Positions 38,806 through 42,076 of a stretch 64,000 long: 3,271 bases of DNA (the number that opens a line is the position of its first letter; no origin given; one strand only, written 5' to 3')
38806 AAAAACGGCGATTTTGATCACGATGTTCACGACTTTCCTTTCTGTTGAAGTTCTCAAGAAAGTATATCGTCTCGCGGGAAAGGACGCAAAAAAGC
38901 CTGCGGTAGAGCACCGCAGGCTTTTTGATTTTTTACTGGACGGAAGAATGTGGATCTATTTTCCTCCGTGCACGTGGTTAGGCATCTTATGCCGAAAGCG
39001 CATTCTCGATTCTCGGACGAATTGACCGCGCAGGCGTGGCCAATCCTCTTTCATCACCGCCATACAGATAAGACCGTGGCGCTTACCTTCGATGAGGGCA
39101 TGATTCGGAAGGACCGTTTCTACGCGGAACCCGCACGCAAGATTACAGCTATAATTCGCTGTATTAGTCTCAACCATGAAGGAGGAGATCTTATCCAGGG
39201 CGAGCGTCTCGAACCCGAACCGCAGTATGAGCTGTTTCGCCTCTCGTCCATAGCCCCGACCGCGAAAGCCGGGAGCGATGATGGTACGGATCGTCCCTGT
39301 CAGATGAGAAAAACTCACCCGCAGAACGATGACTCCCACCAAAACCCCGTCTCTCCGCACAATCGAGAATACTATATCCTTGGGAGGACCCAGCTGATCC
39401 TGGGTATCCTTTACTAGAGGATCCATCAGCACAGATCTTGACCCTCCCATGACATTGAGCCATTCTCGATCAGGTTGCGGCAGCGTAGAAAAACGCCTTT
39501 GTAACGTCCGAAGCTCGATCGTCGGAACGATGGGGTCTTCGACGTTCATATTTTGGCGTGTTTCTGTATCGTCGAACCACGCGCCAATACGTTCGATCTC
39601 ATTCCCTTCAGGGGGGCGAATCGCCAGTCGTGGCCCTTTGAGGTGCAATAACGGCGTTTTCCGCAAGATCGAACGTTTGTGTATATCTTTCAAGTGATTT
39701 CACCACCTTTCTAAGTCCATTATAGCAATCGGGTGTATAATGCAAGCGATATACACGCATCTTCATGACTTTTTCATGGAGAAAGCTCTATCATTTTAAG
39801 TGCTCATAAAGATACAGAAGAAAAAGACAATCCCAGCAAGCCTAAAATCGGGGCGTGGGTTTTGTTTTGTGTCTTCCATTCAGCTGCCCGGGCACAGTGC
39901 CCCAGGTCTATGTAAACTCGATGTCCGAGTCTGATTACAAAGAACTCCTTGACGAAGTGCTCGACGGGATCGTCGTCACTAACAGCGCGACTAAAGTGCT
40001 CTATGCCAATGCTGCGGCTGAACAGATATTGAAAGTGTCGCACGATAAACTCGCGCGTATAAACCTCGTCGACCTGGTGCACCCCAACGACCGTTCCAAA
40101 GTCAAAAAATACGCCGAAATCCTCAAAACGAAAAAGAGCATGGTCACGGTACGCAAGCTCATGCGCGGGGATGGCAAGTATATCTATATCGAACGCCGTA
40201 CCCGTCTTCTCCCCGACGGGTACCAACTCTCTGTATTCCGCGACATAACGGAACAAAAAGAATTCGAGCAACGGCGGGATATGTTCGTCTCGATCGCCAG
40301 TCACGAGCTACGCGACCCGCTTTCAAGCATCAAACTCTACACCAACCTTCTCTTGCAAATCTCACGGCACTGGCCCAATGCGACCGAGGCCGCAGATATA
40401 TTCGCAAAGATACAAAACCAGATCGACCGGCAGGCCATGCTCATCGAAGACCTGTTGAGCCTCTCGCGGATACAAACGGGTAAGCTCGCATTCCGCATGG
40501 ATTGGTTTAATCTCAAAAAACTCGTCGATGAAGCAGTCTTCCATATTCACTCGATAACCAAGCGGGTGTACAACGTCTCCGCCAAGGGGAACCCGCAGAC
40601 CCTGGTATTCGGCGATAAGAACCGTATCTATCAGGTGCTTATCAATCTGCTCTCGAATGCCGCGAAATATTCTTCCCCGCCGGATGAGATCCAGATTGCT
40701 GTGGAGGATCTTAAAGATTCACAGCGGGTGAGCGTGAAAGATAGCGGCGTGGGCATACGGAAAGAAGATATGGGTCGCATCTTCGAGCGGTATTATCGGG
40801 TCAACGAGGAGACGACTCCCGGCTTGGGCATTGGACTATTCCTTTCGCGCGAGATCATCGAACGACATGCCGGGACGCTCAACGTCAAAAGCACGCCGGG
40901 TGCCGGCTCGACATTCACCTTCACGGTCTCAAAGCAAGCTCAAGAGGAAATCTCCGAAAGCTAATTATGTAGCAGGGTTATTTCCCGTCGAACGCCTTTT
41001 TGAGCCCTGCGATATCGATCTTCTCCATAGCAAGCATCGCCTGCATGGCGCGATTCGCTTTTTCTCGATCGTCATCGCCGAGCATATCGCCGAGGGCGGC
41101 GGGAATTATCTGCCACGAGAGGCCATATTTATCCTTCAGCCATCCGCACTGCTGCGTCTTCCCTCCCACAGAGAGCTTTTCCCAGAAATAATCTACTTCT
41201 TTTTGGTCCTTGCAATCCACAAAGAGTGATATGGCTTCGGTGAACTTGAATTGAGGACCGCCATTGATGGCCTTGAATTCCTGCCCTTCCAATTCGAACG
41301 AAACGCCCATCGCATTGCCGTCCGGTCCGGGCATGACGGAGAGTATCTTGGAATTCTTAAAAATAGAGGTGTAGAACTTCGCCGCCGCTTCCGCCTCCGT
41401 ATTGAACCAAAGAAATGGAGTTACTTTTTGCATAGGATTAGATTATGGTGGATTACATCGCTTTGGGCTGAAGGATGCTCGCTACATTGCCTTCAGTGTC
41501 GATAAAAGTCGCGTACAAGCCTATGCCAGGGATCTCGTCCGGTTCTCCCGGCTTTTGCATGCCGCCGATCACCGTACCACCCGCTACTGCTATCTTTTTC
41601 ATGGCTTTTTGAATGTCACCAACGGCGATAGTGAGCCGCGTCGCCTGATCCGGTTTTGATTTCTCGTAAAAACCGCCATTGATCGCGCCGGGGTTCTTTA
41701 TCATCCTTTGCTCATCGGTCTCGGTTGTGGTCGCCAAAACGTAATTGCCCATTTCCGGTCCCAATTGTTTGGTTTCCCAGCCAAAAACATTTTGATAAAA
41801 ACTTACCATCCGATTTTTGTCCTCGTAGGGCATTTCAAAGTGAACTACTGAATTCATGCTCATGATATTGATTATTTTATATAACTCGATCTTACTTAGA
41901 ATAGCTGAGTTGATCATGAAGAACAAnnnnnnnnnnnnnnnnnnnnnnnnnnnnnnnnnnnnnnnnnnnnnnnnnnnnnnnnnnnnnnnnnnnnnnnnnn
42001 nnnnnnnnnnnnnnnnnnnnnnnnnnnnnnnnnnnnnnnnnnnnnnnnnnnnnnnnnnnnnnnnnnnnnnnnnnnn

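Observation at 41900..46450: Patchy accessory region abutting the 3' end of the intron-containing tRNA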

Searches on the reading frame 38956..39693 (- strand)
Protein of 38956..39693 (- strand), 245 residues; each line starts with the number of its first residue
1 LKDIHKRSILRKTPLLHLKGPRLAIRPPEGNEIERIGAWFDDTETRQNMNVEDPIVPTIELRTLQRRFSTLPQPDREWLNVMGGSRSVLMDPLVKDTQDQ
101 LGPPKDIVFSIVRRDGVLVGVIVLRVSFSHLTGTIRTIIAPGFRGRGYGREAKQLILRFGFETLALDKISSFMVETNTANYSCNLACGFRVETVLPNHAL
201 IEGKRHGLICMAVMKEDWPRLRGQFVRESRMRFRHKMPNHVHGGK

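Call 23: search_protein_families(library=pfam, max_evalue=0.001, proteins=[window:38956-39693:-])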
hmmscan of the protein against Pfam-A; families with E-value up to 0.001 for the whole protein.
window:38956-39693:- (245 aa): 2 families
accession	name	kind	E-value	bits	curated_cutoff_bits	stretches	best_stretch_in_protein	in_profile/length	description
PF13302.13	Acetyltransf_3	-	5.9e-11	43.7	25.4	1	22-190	1-138/138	Acetyltransferase (GNAT) domain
PF00583.31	Acetyltransf_1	-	4.1e-07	30.7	20.7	1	99-189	26-116/116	Acetyltransferase (GNAT) family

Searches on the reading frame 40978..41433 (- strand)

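Call 8: search_protein_families(library=pfam, max_evalue=0.1, proteins=[window:40978-41433:-])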
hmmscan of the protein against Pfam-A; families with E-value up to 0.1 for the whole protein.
window:40978-41433:- (151 aa): 1 family
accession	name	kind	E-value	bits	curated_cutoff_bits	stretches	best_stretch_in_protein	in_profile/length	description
PF06983.19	3-dmu-9_3-mt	-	2.4e-42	144.5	24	1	2-110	1-116/116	3-demethylubiquinone-9 3-methyltransferase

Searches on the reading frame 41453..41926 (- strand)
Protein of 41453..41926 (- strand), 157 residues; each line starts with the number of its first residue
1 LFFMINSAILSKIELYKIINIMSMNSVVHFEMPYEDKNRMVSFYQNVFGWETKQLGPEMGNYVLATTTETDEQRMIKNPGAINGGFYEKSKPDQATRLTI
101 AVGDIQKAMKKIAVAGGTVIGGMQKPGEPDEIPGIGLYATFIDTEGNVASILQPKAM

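Call 8: search_protein_families(library=pfam, max_evalue=0.1, proteins=[window:41453-41926:-])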
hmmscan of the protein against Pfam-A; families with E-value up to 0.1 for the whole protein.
window:41453-41926:- (157 aa): 4 families
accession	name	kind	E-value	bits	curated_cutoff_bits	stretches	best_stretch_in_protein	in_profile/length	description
PF22677.2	Ble-like_N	-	1.3e-06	28.5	24.5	1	27-66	2-39/41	Bleomycin resistance protein-like N-terminal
PF00903.31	Glyoxalase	-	6.1e-05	23.8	20.6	1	27-125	2-101/121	Glyoxalase/Bleomycin resistance protein/Dioxygenase superfamily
PF18029.7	Glyoxalase_6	-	0.0001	23.4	23.6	1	35-150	7-104/106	Glyoxalase-like domain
PF14502.12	HTH_41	-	0.052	13.4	25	1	93-113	11-31/48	Helix-turn-helix domain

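Call 15: find_encoding_contigs(protein=window:41453-41926:-, flank=10000, max_places=10)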
Protein window:41453-41926:- (157 aa): no gene with exactly this product is on record in the collection.
